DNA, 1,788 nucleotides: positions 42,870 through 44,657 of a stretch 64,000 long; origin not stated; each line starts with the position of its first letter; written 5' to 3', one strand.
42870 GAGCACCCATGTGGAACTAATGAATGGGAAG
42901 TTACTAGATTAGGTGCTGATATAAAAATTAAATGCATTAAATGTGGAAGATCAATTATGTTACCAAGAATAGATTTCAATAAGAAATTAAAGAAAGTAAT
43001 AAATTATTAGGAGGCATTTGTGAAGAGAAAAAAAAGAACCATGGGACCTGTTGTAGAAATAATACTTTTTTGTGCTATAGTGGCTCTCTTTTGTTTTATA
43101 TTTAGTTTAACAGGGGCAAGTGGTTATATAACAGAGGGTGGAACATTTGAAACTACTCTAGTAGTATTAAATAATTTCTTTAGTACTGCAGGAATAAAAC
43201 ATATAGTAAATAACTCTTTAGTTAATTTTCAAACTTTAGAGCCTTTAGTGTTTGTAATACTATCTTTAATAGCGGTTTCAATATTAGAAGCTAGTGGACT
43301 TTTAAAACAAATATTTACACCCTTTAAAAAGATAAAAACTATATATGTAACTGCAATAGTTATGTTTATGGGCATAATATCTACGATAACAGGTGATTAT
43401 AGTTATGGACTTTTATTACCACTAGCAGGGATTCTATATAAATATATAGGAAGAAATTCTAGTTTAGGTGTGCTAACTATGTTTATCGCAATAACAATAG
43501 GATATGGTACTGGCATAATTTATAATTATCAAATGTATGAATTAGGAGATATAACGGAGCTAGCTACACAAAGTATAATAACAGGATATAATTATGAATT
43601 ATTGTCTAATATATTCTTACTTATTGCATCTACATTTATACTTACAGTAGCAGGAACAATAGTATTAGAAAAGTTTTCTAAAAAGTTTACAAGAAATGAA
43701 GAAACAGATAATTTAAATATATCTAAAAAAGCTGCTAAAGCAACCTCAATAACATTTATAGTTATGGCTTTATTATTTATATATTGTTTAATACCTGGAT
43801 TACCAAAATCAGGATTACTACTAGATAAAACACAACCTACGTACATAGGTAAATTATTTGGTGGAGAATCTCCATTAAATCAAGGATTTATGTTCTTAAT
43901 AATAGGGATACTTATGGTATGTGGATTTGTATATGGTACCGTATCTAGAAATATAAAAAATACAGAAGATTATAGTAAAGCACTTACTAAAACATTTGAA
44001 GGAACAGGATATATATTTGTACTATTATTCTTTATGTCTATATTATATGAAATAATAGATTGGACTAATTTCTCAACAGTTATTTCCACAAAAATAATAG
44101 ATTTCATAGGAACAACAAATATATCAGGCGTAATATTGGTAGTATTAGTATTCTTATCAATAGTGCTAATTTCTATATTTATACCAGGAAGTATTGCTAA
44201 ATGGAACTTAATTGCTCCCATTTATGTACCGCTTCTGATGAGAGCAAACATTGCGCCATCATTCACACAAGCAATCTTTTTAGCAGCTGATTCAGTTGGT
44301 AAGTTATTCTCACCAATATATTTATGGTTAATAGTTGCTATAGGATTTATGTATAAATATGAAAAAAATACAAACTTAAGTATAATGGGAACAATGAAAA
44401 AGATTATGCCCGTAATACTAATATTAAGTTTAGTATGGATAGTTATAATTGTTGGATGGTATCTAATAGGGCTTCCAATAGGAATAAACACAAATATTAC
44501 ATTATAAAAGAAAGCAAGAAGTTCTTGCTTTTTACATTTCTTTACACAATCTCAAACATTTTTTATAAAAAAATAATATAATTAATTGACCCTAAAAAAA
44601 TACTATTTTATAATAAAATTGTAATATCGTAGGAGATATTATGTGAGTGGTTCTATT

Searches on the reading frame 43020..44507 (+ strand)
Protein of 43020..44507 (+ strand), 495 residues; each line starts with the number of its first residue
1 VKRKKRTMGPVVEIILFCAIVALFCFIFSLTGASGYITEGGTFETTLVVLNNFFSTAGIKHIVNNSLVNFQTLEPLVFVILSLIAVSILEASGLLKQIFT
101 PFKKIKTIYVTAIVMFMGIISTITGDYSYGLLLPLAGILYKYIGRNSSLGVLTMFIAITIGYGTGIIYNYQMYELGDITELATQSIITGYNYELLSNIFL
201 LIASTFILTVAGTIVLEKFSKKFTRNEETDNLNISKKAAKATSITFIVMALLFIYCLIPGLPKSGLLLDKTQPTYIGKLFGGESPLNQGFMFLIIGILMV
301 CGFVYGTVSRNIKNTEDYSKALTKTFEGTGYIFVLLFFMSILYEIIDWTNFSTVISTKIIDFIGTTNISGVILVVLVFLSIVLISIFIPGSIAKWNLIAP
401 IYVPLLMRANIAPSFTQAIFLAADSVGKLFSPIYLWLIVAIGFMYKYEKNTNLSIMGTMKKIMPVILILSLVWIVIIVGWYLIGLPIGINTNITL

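Call 8: search_protein_families(library=pfam, proteins=[window:43020-44507:+])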
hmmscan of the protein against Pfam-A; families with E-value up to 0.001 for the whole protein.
window:43020-44507:+ (495 aa): 2 families
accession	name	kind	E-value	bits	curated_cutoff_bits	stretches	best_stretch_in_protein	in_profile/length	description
PF03806.19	ABG_transport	-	1.7e-67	228.3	27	1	10-494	16-501/502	AbgT putative transporter family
PF03553.21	Na_H_antiporter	-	0.00067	19.4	23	1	173-433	13-260/303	Na+/H+ antiporter family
